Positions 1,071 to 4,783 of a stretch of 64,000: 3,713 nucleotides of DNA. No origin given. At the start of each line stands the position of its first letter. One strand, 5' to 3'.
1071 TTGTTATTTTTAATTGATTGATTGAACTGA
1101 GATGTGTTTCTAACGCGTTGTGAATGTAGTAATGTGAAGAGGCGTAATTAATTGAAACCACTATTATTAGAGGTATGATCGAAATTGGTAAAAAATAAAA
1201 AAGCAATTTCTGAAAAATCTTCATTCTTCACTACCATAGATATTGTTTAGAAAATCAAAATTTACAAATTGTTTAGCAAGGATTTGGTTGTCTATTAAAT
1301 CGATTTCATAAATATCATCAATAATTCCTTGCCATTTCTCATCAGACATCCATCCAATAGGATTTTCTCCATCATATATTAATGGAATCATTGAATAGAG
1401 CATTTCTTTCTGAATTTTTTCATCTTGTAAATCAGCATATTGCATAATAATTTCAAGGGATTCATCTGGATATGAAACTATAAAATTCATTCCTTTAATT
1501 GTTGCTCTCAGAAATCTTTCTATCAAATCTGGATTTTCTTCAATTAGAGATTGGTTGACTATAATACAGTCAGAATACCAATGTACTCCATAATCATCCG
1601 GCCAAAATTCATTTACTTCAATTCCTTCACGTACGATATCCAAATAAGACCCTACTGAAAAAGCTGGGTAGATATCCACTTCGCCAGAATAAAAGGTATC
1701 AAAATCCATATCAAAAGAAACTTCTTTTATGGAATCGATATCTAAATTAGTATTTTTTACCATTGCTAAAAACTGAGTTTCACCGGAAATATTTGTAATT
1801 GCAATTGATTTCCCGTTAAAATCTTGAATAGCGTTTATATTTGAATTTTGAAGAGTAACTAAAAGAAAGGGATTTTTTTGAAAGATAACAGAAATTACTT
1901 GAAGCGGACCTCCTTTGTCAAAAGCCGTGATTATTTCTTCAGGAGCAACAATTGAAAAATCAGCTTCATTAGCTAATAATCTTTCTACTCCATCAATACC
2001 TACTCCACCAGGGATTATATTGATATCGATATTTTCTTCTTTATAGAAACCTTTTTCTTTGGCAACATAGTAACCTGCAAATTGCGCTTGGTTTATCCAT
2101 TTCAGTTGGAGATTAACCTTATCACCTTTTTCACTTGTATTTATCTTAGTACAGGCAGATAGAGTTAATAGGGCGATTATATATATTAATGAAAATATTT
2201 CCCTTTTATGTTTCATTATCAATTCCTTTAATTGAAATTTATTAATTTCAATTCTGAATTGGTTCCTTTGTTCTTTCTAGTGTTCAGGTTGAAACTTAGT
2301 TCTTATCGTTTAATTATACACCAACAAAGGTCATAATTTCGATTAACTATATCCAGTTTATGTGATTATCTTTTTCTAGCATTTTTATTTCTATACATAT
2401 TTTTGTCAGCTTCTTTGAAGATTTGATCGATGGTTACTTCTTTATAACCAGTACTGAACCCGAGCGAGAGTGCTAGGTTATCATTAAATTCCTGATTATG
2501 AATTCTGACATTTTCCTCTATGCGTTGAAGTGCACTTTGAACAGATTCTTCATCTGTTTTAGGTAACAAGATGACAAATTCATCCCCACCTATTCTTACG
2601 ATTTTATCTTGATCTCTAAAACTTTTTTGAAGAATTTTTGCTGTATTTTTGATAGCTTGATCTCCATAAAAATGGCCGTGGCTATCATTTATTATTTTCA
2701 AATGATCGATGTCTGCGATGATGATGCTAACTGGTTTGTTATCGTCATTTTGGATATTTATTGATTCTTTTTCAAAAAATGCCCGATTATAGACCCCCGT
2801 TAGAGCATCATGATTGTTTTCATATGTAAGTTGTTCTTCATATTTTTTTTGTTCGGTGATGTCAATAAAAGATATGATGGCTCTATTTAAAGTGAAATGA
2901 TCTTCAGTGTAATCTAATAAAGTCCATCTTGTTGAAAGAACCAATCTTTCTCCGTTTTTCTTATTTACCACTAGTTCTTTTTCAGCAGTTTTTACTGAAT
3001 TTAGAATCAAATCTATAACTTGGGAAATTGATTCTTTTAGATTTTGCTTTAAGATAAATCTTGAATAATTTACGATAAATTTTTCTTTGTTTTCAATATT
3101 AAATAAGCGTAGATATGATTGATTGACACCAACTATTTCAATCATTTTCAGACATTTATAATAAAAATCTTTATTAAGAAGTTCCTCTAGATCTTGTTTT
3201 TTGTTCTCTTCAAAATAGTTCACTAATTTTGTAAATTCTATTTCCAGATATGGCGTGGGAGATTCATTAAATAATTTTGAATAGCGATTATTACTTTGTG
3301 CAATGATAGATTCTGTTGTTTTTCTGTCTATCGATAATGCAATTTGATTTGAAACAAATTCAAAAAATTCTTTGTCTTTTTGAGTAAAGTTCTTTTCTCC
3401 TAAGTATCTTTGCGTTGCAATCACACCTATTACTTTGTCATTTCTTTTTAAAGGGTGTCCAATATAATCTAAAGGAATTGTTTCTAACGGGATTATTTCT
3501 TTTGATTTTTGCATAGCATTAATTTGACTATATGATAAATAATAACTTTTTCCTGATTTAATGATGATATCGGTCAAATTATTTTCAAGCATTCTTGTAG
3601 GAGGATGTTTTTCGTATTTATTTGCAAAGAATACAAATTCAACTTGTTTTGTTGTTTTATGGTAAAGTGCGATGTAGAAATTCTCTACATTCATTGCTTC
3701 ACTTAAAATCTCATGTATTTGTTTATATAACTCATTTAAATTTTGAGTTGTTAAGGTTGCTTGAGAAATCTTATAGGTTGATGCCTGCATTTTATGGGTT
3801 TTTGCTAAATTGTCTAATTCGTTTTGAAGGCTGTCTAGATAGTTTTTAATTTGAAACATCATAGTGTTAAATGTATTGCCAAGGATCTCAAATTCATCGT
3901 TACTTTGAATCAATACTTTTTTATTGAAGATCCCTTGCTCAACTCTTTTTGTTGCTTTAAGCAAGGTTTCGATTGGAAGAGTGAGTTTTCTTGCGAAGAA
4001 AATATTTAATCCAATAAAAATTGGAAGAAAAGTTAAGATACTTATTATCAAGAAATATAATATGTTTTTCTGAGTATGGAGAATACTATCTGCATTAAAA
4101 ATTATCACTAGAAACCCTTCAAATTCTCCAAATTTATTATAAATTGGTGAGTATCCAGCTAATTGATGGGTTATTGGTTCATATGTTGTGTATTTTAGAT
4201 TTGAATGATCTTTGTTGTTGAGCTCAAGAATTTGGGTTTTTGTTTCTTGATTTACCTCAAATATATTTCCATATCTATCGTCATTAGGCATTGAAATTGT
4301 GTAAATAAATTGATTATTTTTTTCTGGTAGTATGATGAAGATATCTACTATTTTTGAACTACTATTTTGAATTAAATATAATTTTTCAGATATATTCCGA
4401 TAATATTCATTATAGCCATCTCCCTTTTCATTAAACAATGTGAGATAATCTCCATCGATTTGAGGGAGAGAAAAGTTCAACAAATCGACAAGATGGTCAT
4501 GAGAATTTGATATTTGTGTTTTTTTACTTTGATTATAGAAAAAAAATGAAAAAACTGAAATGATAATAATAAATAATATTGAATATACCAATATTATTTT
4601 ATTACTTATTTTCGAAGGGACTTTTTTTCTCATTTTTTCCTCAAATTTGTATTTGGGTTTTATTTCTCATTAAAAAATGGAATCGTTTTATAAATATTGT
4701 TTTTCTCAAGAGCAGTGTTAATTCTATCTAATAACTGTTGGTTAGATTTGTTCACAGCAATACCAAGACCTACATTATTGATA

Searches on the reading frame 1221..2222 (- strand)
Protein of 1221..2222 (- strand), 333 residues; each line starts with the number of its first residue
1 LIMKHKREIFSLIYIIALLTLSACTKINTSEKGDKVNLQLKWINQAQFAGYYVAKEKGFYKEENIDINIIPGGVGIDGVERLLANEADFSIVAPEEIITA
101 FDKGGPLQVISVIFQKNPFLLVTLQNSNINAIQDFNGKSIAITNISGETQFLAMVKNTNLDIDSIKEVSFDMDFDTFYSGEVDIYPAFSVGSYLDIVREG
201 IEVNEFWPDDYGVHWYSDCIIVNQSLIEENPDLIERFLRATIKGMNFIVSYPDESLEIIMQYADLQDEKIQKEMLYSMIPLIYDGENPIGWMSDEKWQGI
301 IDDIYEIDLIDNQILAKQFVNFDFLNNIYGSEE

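Call 17: search_protein_families(library=pfam, proteins=[window:1221-2222:-], max_evalue=0.001)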
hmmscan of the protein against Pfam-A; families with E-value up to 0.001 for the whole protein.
window:1221-2222:- (333 aa): 2 families
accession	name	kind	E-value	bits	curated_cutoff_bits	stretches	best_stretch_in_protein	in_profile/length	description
PF09084.16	NMT1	-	3.7e-48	164.7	20.5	1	46-254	2-215/216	NMT1/THI5 like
PF13379.11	NMT1_2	-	0.00075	19.8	24.7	0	33-107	3-81/252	NMT1-like family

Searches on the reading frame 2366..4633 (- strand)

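Call 17: search_protein_families(library=pfam, proteins=[window:2366-4633:-], max_evalue=0.001)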
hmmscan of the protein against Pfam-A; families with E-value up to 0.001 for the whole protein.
window:2366-4633:- (755 aa): 6 families
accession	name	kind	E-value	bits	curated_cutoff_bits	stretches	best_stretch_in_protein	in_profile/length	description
PF00990.26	GGDEF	-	7.2e-35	120.6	23.8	1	607-754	2-159/161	Diguanylate cyclase, GGDEF domain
PF00672.30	HAMP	-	2.6e-08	34.5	25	1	212-262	1-51/53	HAMP domain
PF13185.12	GAF_2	-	4.9e-08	33.7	28.6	1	297-436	2-136/136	GAF domain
PF01590.32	GAF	-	5.5e-06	27.4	22.4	1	299-435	2-133/133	GAF domain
PF13492.12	GAF_3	-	1.5e-05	25.9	27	1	299-437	2-129/129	GAF domain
PF22335.1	Cas10-Cmr2_palm2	-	0.00048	20.7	27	0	667-753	42-127/133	Cas10/Cmr2, second palm domain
